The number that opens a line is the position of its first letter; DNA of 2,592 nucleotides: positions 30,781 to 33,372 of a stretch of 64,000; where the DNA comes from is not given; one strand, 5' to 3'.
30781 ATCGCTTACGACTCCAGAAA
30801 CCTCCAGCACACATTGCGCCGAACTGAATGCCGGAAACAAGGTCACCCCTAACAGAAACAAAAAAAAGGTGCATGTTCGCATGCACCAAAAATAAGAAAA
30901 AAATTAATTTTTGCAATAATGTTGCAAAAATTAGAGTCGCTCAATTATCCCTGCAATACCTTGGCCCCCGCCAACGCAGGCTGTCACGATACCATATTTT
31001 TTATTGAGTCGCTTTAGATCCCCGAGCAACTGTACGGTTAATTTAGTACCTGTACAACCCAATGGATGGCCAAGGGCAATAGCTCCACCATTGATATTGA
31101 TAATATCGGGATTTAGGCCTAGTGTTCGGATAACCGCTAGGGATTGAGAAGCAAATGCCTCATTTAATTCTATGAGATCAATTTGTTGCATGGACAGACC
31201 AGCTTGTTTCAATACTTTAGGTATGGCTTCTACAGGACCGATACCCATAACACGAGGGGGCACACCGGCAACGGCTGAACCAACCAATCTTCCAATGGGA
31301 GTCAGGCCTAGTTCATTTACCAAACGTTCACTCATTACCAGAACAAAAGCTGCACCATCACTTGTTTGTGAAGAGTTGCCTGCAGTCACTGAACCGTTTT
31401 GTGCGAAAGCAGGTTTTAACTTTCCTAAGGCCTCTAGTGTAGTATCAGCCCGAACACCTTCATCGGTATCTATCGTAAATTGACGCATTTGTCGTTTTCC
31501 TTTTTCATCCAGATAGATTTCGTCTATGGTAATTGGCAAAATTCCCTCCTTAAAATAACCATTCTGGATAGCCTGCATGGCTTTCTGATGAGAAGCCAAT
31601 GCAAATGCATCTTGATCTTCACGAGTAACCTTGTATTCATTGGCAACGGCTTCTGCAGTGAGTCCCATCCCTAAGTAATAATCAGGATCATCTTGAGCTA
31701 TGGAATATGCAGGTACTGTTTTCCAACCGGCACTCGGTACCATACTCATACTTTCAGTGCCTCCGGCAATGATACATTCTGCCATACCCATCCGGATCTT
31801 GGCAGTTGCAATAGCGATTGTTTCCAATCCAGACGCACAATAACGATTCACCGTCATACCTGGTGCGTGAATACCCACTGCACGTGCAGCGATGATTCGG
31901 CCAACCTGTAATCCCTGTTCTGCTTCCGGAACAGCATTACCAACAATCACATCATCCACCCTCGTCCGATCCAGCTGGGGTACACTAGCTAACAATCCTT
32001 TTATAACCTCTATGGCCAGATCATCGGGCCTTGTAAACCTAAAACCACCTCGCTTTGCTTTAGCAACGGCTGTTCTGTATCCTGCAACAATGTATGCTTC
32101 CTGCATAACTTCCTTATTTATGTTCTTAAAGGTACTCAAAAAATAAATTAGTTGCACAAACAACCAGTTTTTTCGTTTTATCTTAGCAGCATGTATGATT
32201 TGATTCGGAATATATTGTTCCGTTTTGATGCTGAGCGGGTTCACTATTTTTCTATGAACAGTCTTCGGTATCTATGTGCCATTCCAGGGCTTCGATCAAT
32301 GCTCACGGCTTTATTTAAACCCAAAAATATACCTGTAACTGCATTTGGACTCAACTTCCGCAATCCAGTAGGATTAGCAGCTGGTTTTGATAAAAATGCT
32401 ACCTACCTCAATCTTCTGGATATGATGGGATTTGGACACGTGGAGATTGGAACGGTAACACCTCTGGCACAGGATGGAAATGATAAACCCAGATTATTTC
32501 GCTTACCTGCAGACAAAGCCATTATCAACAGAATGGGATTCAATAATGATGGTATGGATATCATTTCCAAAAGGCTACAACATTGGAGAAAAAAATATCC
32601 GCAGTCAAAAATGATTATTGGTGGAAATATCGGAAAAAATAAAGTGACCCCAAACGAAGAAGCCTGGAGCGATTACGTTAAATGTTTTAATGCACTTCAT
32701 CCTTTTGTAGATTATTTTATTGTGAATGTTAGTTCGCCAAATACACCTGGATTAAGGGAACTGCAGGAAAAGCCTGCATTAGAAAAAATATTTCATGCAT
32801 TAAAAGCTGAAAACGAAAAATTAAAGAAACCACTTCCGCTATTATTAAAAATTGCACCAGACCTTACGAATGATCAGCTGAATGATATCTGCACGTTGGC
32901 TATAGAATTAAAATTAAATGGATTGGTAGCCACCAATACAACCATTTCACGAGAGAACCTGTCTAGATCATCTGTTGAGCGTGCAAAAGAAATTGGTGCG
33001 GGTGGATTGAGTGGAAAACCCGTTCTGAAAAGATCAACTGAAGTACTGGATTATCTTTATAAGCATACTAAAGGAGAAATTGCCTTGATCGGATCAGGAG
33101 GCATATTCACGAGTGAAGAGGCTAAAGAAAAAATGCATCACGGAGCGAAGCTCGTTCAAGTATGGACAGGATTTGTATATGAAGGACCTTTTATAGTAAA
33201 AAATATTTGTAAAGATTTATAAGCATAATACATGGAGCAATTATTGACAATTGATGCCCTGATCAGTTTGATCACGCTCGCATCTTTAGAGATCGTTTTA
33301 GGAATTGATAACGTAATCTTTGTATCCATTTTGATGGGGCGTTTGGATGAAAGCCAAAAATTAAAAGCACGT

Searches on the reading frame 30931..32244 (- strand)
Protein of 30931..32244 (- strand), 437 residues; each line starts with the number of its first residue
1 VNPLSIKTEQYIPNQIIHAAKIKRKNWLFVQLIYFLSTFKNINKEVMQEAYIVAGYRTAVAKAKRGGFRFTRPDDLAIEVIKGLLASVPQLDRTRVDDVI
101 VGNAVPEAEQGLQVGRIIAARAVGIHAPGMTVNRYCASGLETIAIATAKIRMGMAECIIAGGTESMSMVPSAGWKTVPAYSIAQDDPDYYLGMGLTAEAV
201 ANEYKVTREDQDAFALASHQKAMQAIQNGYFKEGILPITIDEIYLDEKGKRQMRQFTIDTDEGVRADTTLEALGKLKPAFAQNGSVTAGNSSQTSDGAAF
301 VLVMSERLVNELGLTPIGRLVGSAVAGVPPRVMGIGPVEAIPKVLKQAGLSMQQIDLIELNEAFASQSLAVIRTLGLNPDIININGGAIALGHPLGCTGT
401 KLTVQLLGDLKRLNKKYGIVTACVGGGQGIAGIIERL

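Call 5: search_protein_families(library=pfam, proteins=[window:30931-32244:-])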
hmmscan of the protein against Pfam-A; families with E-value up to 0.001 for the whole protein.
window:30931-32244:- (437 aa): 3 families
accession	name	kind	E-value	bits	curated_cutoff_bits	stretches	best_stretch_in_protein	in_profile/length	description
PF00108.29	Thiolase_N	-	2e-64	217.9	26.4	1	51-306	2-259/260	Thiolase, N-terminal domain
PF02803.24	Thiolase_C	-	2.7e-45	153.4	27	1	315-436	2-123/123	Thiolase, C-terminal domain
PF00109.32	ketoacyl-synt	-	1e-06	29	20.8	1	120-166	158-204/252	Beta-ketoacyl synthase, N-terminal domain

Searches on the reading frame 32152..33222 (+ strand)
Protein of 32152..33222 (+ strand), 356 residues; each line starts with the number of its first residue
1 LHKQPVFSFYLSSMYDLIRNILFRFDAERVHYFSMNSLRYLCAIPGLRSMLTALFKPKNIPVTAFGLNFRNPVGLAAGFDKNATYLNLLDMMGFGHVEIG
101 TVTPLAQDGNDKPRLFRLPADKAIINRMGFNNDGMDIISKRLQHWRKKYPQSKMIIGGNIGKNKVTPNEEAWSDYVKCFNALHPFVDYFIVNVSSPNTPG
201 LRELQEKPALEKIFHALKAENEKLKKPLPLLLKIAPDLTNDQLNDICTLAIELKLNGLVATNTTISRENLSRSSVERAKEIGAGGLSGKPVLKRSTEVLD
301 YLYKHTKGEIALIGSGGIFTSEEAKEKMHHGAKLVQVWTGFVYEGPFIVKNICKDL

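Call 5: search_protein_families(library=pfam, proteins=[window:32152-33222:+])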
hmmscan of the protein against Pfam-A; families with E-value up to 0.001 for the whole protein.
window:32152-33222:+ (356 aa): 1 family
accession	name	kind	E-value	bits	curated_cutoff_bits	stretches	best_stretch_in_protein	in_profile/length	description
PF01180.27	DHO_dh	-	3.9e-85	286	27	1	62-356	4-287/291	Dihydroorotate dehydrogenase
